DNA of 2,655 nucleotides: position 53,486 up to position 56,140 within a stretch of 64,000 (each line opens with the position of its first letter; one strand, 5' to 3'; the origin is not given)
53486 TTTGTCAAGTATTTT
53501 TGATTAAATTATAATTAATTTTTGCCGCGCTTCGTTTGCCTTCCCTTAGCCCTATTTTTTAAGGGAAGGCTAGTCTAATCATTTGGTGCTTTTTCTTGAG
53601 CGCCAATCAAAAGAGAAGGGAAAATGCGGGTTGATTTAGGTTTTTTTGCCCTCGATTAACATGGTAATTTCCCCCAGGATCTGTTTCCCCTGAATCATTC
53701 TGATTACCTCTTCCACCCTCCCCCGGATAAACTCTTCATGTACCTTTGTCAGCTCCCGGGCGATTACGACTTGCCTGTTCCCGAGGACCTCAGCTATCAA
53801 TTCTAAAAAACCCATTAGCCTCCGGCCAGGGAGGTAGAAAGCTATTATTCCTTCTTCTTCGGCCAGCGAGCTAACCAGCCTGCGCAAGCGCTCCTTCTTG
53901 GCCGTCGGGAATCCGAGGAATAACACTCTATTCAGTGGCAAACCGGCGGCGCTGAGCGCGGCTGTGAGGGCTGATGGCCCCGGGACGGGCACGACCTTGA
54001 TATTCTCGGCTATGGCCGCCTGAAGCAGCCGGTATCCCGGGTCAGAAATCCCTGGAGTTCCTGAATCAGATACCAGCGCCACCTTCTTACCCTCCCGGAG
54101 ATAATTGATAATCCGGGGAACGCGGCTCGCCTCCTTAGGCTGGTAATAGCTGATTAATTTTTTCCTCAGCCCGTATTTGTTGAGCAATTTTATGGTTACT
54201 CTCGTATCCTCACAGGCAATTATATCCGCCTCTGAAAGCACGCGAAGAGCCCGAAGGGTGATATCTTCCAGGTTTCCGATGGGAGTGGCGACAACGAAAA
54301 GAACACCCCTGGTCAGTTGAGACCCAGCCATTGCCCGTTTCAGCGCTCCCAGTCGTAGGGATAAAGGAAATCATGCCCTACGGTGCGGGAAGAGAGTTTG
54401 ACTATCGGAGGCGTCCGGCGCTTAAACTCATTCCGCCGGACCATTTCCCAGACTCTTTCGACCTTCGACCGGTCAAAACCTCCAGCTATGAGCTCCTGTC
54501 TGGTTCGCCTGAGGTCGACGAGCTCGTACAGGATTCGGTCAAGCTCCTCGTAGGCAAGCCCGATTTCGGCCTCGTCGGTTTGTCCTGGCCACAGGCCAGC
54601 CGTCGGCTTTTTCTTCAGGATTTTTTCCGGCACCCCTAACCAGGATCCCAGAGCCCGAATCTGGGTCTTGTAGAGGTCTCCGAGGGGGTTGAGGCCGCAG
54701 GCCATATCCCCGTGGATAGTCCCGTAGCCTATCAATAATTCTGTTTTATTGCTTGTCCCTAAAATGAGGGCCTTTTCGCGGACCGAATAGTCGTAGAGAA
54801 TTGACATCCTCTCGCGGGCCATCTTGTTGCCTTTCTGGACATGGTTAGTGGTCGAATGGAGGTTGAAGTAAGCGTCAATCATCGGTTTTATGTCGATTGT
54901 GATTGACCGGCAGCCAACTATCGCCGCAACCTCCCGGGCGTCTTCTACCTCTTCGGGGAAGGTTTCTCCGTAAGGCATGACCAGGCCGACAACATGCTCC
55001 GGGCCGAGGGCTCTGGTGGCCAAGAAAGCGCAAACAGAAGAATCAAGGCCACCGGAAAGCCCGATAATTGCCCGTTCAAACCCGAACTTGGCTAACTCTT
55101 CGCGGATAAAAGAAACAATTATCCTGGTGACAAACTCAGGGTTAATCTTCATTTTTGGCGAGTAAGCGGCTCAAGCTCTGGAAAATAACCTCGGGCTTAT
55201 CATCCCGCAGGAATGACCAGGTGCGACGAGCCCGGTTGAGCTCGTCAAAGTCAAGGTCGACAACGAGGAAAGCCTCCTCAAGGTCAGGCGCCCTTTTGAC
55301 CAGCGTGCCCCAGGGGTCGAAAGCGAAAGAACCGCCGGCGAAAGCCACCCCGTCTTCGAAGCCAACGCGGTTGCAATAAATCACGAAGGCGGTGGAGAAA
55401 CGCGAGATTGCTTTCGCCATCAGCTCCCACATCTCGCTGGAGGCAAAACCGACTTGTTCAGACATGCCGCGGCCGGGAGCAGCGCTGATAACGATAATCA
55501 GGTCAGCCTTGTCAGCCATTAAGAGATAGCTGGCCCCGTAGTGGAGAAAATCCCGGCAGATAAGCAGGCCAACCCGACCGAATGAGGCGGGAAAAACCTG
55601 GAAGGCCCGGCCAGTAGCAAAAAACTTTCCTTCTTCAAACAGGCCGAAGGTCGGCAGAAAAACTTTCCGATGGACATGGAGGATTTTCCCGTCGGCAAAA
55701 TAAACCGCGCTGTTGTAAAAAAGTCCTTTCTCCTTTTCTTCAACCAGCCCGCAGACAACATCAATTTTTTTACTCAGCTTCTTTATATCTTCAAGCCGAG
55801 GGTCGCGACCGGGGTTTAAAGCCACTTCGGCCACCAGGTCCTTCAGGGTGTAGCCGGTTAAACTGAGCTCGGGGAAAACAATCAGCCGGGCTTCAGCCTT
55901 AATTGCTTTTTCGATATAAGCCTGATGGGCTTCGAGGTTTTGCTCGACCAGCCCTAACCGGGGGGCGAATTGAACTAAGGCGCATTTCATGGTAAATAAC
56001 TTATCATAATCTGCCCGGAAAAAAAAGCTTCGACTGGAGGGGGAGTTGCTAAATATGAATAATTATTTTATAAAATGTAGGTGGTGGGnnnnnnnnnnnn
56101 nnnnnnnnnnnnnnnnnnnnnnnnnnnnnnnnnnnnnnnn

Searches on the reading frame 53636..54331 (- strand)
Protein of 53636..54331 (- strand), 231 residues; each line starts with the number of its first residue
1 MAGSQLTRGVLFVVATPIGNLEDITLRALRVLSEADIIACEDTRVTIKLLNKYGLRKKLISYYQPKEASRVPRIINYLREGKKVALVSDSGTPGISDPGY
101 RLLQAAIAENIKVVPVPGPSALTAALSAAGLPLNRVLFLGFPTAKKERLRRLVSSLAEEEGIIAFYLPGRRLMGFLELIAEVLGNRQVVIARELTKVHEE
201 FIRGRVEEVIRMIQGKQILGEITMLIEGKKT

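Call 41: search_protein_families(library=pfam, proteins=[window:53636-54331:-], max_evalue=0.00001)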
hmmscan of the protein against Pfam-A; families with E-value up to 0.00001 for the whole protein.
window:53636-54331:- (231 aa): 1 family
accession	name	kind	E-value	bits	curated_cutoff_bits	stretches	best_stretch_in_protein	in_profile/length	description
PF00590.25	TP_methylase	-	7.8e-36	124.4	27.8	1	11-209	2-211/212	Tetrapyrrole (Corrin/Porphyrin) Methylases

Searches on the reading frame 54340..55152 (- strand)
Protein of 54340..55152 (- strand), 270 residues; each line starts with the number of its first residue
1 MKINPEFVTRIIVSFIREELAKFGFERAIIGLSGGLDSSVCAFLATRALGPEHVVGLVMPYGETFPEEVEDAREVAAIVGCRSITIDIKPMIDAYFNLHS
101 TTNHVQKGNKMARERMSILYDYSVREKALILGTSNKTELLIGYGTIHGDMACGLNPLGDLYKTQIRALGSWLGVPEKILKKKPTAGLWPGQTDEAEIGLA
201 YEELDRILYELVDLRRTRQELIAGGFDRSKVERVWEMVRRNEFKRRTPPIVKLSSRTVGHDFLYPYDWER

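Call 41: search_protein_families(library=pfam, proteins=[window:54340-55152:-], max_evalue=0.00001)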
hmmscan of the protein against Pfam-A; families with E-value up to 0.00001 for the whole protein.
window:54340-55152:- (270 aa): 2 families
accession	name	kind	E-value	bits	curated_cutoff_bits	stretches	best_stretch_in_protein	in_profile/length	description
PF02540.23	NAD_synthase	-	1.4e-80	270.3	21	1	11-248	4-242/242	NAD synthase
PF06508.19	QueC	-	8.5e-08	32.4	22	1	27-93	1-65/210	Queuosine biosynthesis protein QueC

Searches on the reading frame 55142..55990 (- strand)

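Call 41: search_protein_families(library=pfam, proteins=[window:55142-55990:-], max_evalue=0.00001)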
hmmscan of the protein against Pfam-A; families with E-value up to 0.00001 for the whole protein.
window:55142-55990:- (282 aa): 1 family
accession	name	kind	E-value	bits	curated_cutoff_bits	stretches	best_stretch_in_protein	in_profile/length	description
PF00795.27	CN_hydrolase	-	4.5e-39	134.8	23.2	1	3-256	2-256/256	Carbon-nitrogen hydrolase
